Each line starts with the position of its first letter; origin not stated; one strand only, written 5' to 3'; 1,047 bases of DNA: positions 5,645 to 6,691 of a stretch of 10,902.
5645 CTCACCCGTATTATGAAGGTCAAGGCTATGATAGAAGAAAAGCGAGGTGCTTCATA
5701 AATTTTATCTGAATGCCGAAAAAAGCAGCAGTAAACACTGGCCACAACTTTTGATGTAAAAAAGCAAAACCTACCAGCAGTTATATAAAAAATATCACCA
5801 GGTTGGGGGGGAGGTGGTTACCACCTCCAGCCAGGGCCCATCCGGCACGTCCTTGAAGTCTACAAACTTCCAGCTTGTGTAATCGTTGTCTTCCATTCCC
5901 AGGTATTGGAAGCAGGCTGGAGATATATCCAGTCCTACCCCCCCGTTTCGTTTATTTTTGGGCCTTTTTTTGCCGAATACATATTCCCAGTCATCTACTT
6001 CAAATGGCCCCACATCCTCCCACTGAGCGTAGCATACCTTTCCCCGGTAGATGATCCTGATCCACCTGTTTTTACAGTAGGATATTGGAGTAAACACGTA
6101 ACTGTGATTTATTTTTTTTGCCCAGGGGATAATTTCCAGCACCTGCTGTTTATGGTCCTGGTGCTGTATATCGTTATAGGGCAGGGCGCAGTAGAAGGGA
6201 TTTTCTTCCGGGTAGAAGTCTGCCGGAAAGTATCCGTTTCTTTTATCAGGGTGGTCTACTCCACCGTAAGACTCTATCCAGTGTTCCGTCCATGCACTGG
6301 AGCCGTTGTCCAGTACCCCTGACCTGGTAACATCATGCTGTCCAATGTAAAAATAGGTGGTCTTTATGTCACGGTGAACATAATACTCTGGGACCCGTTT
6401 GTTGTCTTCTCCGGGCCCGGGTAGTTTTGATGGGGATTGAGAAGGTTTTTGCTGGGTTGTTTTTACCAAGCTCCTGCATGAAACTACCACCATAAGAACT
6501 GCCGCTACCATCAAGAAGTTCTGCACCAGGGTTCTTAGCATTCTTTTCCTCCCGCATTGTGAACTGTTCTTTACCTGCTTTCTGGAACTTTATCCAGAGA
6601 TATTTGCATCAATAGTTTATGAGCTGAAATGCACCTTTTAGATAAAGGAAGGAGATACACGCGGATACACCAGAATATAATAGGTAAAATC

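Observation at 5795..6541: Divergently transcribed secreted lipoprotein with a W/Y/D-rich domain of uncertain identity; possible RlpA/expansin-like DPBB fold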

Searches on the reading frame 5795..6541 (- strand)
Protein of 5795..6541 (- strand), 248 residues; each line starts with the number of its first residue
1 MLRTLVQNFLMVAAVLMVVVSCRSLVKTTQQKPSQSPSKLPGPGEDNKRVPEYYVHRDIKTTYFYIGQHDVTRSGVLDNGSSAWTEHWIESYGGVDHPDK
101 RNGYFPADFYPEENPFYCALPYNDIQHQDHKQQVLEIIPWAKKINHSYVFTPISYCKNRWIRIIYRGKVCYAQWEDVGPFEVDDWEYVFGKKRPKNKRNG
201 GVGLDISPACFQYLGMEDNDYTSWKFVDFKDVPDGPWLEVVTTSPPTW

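Call 3: search_protein_families(library=pfam, proteins=[window:5795-6541:-], max_evalue=1)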
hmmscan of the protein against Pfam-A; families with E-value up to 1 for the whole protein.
window:5795-6541:- (248 aa): 1 family
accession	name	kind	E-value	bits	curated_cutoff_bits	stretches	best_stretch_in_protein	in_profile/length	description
PF17343.7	DUF5373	-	0.2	11.9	28.7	1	4-37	123-156/182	Family of unknown function (DUF5373)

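Call 4: search_protein_families(library=ncbifam, proteins=[window:5795-6541:-], max_evalue=1)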
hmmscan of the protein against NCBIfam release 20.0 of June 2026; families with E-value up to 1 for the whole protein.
window:5795-6541:- (248 aa): 0 families

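Call 6: find_homologous_proteins(query=window:5798-6541:-, max_evalue=0.001)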
Query window:5798-6541:- (248 aa): 1611 proteins with E <= 0.001 among 1684 candidates; the best 120 are listed.
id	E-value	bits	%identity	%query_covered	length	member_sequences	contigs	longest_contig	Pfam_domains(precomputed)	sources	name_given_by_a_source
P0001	1.6e-175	600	100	100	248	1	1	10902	-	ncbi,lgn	ncbi:MAG: hypothetical protein ACOC7U_03800 [Spirochaetota bacterium]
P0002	5.1e-104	366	61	96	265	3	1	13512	-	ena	-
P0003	2.0e-102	361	59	100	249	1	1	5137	-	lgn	-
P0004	3.6e-100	353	58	100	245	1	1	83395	-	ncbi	-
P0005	2.9e-96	340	55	100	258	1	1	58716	-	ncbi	-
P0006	3.8e-95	337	67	77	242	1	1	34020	-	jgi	-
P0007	3.2e-94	334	55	100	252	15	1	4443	-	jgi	-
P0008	4.8e-93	330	56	99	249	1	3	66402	-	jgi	-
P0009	2.7e-92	327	56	100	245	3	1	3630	-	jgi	jgi:hypothetical protein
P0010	5.4e-92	326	55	100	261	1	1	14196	-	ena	-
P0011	1.4e-91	325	58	92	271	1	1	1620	-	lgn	-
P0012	4.1e-91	324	63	82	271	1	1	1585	-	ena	-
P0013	8.3e-91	323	58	92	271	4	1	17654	-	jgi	-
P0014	9.9e-91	322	55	100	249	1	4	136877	-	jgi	jgi:hypothetical protein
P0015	3.6e-90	320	54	97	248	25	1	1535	-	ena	-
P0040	6.4e-63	231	49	89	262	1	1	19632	-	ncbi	ncbi:MAG: hypothetical protein ABIE94_05415 [archaeon]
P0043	1.5e-62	230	54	79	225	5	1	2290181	-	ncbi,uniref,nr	ncbi:hypothetical protein LN42_05650 [Marinitoga sp. 1137]|uniref:hypothetical protein n=1 Tax=Marin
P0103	2.8e-58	216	44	98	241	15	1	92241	-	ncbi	ncbi:MAG: hypothetical protein AB2696_16875 [Candidatus Thiodiazotropha sp.]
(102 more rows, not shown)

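Call 7: search_solved_structures(query=window:5798-6541:-, max_evalue=10, show_alignments=2)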
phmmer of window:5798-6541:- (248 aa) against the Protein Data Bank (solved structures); distinct sequences matched with E-value up to 10: 2.
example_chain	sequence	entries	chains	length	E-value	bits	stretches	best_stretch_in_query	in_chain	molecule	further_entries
7e34_B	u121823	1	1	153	1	12.2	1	116-189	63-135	Speedy protein A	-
5uq1_B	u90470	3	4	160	1.1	12.1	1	116-189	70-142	Speedy protein A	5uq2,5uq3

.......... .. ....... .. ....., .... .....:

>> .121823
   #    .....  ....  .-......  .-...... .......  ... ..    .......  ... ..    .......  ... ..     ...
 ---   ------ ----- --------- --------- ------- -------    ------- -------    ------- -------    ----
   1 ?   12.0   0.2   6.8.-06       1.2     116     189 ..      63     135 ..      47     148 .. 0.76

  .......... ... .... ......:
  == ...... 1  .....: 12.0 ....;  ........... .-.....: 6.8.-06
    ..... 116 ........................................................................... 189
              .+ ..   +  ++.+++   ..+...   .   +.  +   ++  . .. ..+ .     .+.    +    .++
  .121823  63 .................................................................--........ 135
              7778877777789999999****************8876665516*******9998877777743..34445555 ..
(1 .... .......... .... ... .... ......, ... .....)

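Call 11: search_solved_structures(query=A1, max_evalue=10, show_alignments=3)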
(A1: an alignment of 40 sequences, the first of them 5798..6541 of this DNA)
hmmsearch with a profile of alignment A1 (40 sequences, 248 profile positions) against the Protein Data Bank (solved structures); distinct sequences matched with E-value up to 10: 0.

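Call 12: find_encoding_contigs(protein=P0004, flank=8000, max_places=3)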
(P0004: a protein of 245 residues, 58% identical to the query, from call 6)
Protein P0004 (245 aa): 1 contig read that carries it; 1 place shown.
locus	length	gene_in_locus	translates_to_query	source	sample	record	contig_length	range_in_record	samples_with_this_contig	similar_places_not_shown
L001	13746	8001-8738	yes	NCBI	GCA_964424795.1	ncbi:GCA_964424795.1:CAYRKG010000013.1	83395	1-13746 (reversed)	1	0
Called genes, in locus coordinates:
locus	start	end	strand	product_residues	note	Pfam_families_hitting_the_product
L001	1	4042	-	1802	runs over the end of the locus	-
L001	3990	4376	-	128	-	PF10135:Rod-binding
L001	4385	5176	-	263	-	PF00460:Flg_bb_rod, PF22692:LlgE_F_G_D1, PF06429:Flg_bbr_C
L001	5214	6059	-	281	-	PF00460:Flg_bb_rod, PF22692:LlgE_F_G_D1, PF06429:Flg_bbr_C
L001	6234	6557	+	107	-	PF00085:Thioredoxin, PF26981:Thioredoxin-like_PDI (weak), PF00578:AhpC-TSA (weak), PF13098:Thioredoxin_2, PF13905:Thioredoxin_8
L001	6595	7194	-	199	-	PF00226:DnaJ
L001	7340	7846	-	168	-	PF22769:DCD, PF00692:dUTPase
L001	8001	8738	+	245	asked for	-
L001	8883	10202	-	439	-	PF00465:Fe-ADH, PF13685:Fe-ADH_2, PF25137:ADH_Fe_C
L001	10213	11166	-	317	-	PF02779:Transket_pyr, PF02780:Transketolase_C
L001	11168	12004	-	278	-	PF13292:DXP_synthase_N, PF00456:Transketolase_N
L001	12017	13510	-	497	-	PF16257:UxaE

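Call 13: find_encoding_contigs(protein=P0043, flank=8000, max_places=3)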
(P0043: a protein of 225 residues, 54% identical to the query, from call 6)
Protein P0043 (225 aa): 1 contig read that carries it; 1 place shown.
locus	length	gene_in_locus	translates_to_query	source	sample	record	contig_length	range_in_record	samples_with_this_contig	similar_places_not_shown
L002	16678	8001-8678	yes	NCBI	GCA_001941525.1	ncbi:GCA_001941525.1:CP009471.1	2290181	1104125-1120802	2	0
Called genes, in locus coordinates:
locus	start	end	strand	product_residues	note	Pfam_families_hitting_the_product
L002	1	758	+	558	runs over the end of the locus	PF00496:SBP_bac_5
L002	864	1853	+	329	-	PF00528:BPD_transp_1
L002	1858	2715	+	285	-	PF12911:OppC_N, PF00528:BPD_transp_1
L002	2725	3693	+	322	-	PF00005:ABC_tran, PF08352:oligo_HPY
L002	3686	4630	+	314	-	PF00005:ABC_tran, PF08352:oligo_HPY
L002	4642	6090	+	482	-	PF00232:Glyco_hydro_1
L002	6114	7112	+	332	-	PF00356:LacI, PF00532:Peripla_BP_1, PF13407:Peripla_BP_4, PF13377:Peripla_BP_3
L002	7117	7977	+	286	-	PF02645:DegV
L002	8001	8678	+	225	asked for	-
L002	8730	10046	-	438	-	PF01523:PmbA_TldD_1st, PF19290:PmbA_TldD_2nd, PF19289:PmbA_TldD_3rd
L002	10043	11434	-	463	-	PF01523:PmbA_TldD_1st, PF19290:PmbA_TldD_2nd, PF19289:PmbA_TldD_3rd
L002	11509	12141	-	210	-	PF22175:Ogg-HhH (weak), PF00730:HhH-GPD, PF00633:HHH, PF10576:EndIII_4Fe-2S (weak)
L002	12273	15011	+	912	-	PF13428:TPR_14 (faint), PF13174:TPR_6 (faint), PF13432:TPR_16 (faint), PF14559:TPR_19 (faint), PF00534:Glycos_transf_1, PF13692:Glyco_trans_1_4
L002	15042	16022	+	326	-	PF04055:Radical_SAM, PF13186:SPASM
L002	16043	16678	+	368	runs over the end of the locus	PF04007:DUF354, PF02350:Epimerase_2 (faint)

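Call 15: find_encoding_contigs(protein=P0005, flank=8000, max_places=2)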
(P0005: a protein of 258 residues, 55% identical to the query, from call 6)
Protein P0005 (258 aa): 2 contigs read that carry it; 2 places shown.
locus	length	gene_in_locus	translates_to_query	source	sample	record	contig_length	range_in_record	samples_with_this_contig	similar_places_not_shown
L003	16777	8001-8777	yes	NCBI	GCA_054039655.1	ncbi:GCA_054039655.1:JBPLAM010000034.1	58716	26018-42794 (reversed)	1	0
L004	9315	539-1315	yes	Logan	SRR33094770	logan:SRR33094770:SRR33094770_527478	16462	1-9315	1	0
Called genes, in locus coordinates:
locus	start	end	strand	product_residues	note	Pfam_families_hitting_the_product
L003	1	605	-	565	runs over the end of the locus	PF01019:G_glu_transpept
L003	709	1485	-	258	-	PF00140:Sigma70_r1_2, PF04542:Sigma70_r2, PF04545:Sigma70_r4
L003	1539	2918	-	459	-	PF00072:Response_reg, PF00158:Sigma54_activat, PF13191:AAA_16 (faint), PF14532:Sigma54_activ_2, PF07728:AAA_5, PF25601:AAA_lid_14, PF02954:HTH_8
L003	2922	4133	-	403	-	PF00512:HisKA (weak), PF02518:HATPase_c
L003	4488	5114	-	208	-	PF13483:Lactamase_B_3, PF12706:Lactamase_B_2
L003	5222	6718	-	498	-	PF00512:HisKA, PF00072:Response_reg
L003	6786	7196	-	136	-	-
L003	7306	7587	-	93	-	-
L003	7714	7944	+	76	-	PF00830:Ribosomal_L28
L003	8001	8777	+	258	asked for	-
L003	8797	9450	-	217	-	PF01813:ATP-synt_D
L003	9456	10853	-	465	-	PF02874:ATP-synt_ab_N, PF00006:ATP-synt_ab, PF22919:ATP-synt_VA_C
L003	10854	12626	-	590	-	PF02874:ATP-synt_ab_N, PF16886:ATP-synt_ab_Xtn, PF00006:ATP-synt_ab, PF22919:ATP-synt_VA_C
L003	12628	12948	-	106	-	PF01990:ATP-synt_F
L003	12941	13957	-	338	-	PF01992:vATP-synt_AC39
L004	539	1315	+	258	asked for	-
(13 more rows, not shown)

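Call 16: find_encoding_contigs(protein=P0014, flank=8000, max_places=2)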
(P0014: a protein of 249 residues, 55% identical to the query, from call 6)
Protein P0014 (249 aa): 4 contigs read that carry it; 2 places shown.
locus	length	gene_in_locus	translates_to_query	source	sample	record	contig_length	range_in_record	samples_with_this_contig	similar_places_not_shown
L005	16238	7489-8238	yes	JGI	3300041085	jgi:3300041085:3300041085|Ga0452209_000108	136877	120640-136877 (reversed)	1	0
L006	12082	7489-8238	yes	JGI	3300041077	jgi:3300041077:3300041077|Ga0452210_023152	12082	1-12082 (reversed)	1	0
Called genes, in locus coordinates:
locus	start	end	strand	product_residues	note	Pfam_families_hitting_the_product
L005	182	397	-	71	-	-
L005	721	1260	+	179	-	PF09918:DUF2148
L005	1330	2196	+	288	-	PF02678:Pirin, PF05726:Pirin_C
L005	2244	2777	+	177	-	PF00881:Nitroreductase, PF14512:TM1586_NiRdase (weak), PF00881:Nitroreductase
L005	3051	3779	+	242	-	PF01209:Ubie_methyltran, PF03848:TehB, PF05401:NodS, PF13489:Methyltransf_23, PF13847:Methyltransf_31, PF08241:Methyltransf_11, PF08242:Methyltransf_12, PF13649:Methyltransf_25, +2 more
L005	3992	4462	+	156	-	PF00903:Glyoxalase, PF13669:Glyoxalase_4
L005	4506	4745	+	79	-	-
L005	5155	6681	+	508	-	PF00370:FGGY_N, PF02782:FGGY_C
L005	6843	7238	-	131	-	PF01880:Desulfoferrodox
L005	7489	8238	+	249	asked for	-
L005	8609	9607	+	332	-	PF02685:Glucokinase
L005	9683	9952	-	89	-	-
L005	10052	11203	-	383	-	-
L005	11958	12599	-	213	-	PF01813:ATP-synt_D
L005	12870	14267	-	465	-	PF02874:ATP-synt_ab_N, PF00006:ATP-synt_ab, PF22919:ATP-synt_VA_C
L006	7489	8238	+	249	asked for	-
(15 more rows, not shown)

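Call 17: predict_structure(alignment_id=A1)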
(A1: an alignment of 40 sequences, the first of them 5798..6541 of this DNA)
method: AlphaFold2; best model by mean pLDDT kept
length: 248 residues; sequences in the alignment: 40
mean_pLDDT: 85.3   pTM: 0.75
mean pLDDT of the five models: 85.3, 82.6, 78.5, 76.6, 74.9
residues with pLDDT >= 90: 160; 70-90: 43; 50-70: 19; < 50: 26
segments of 3 or more residues with pLDDT < 50: 27-48, 72-75
pLDDT, mean of each block of 10 residues (from residue 1): 92 93 58 45 48 92 89 59 89 94 94 97 90 94 73 91 98 89 91 87 95 97 97 97 80
secondary structure, 60 per line:
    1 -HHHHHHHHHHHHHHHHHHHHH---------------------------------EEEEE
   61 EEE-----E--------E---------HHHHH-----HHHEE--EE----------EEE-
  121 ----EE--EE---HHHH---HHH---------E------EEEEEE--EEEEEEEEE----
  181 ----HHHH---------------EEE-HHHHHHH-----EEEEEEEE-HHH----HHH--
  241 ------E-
elements in order: H2-22 E56-63 H88-92 E117-119 H134-137 E160-165 E168-176 H185-188 E204-206 H208-214 E220-227

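Call 19: find_encoding_contigs(protein=P0040, flank=8000, max_places=2)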
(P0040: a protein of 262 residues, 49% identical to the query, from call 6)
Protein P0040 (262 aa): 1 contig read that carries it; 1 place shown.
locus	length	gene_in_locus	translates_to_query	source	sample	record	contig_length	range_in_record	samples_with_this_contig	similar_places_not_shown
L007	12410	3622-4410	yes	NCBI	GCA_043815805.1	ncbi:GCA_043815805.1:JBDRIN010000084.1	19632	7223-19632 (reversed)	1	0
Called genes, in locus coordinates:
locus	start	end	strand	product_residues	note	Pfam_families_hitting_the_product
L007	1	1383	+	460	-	PF04675:DNA_ligase_A_N, PF01068:DNA_ligase_A_M, PF04679:DNA_ligase_A_C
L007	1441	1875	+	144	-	-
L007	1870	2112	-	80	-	PF17723:RHH_8 (weak)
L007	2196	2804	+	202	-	PF13237:Fer4_10 (weak), PF12838:Fer4_7, PF00037:Fer4, PF12837:Fer4_6 (weak), PF00085:Thioredoxin (weak)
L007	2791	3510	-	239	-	-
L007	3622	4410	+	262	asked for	-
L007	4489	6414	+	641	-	PF10096:DUF2334 (weak), PF11617:Cu-binding_MopE (weak)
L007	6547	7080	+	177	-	-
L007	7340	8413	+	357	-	PF00091:Tubulin, PF12327:FtsZ_C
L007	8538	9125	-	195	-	PF00293:NUDIX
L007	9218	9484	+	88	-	-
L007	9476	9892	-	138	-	PF01850:PIN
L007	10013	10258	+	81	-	-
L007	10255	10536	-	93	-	-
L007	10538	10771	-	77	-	PF10884:DUF2683 (weak)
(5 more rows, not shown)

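Call 20: find_encoding_contigs(protein=P0103, flank=8000, max_places=2)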
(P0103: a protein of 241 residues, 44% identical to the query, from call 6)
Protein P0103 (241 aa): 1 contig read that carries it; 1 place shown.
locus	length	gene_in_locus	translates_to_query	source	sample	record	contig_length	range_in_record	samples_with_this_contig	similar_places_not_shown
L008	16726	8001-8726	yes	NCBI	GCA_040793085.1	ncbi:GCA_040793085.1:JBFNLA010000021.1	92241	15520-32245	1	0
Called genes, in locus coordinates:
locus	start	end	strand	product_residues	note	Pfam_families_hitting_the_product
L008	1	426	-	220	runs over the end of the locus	PF01370:Epimerase, PF13460:NAD_binding_10 (weak)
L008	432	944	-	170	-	PF10604:Polyketide_cyc2, PF08327:AHSA1 (weak)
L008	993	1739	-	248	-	PF24096:DUF7379 (weak), PF12146:Hydrolase_4 (weak), PF00561:Abhydrolase_1 (weak), PF02089:Palm_thioest, PF12697:Abhydrolase_6 (weak)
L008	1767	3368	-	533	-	PF00171:Aldedh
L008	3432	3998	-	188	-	PF00440:TetR_N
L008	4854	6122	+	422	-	PF01522:Polysacc_deac_1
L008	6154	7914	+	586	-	PF00150:Cellulase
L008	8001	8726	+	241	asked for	-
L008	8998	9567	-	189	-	PF12973:Cupin_7, PF07883:Cupin_2 (faint)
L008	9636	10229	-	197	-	PF07638:Sigma70_ECF (faint), PF04542:Sigma70_r2, PF08281:Sigma70_r4_2, PF04545:Sigma70_r4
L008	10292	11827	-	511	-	PF14224:DUF4331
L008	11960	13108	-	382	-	PF13795:HupE_UreJ_2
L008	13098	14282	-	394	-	PF13432:TPR_16 (weak)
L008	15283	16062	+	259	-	-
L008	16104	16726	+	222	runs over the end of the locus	-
